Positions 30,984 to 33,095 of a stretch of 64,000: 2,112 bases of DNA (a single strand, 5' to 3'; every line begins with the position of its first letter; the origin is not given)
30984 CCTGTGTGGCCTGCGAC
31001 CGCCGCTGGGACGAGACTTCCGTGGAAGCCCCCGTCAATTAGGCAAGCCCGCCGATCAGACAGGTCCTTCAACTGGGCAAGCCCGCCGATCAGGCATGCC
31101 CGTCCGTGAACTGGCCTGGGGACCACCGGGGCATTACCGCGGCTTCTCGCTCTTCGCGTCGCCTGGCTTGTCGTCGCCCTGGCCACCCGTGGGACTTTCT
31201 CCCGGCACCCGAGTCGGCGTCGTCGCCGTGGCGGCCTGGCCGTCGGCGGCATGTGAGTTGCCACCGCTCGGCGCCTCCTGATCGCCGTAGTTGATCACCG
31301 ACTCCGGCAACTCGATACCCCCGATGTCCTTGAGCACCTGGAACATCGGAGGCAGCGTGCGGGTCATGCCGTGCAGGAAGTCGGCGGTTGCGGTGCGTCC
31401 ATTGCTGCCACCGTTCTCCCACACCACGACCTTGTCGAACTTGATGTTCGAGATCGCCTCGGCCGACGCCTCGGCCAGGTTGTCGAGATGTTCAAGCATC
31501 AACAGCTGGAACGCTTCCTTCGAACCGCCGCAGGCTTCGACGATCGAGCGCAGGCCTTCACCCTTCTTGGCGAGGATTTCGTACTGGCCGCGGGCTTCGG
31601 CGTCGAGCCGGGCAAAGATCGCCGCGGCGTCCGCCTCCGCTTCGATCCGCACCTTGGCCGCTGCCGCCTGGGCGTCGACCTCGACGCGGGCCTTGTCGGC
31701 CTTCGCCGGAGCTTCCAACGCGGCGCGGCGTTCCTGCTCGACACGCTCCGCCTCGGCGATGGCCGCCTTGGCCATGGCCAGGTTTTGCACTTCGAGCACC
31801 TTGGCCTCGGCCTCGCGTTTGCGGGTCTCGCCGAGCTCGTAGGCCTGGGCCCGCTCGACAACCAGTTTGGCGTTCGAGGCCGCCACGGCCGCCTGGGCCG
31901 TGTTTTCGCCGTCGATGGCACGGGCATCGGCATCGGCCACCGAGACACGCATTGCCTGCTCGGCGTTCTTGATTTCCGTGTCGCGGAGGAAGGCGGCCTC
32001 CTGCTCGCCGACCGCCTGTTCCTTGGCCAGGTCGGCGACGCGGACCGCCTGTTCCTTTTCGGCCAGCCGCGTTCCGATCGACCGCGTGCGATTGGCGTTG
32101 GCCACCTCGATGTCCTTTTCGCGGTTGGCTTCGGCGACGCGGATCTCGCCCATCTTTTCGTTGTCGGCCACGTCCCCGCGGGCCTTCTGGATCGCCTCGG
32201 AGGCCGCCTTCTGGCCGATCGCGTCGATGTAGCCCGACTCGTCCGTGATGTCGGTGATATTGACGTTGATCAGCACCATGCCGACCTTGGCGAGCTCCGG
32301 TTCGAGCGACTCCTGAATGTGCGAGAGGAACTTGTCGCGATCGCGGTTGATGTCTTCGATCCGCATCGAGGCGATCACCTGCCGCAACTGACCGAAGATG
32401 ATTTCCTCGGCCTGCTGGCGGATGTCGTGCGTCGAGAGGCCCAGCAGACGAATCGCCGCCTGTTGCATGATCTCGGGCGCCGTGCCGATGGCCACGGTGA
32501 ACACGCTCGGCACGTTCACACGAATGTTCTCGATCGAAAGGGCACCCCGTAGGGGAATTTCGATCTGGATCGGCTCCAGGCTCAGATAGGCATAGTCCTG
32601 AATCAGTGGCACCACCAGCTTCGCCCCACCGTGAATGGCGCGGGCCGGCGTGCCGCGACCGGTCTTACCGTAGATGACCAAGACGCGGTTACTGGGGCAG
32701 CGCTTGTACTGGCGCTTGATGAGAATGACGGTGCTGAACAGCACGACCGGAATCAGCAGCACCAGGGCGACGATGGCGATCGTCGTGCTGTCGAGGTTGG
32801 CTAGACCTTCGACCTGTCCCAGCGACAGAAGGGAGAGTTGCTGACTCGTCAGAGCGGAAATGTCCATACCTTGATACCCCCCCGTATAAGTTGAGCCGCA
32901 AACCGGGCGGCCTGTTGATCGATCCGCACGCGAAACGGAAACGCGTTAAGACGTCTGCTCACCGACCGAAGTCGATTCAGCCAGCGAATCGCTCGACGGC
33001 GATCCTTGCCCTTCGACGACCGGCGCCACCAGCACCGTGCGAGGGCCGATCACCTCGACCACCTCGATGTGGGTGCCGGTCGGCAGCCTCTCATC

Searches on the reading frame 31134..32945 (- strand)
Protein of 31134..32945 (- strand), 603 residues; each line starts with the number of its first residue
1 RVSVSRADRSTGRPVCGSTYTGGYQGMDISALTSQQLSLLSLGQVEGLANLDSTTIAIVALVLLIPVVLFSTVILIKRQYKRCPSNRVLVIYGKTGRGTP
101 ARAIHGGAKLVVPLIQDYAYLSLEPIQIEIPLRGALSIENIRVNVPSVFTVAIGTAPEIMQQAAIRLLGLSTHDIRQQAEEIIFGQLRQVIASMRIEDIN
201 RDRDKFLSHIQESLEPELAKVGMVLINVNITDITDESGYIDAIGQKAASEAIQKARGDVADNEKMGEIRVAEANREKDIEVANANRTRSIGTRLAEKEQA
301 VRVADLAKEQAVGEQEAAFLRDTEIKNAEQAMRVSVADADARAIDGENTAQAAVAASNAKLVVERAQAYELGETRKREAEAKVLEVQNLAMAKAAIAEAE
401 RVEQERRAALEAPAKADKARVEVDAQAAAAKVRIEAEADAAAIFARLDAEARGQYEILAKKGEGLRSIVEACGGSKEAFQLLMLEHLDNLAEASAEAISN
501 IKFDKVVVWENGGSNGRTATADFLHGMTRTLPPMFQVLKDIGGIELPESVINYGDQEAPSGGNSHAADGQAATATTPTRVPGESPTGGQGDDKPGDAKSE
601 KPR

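Call 59: search_protein_families(library=pfam, proteins=[window:31134-32945:-], max_evalue=0.0001)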
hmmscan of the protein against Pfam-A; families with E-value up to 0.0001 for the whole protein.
window:31134-32945:- (603 aa): 1 family
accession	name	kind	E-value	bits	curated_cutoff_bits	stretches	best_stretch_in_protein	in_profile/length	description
PF01145.31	Band_7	-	4.1e-26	92.6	23.6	1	84-263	4-175/176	SPFH domain / Band 7 family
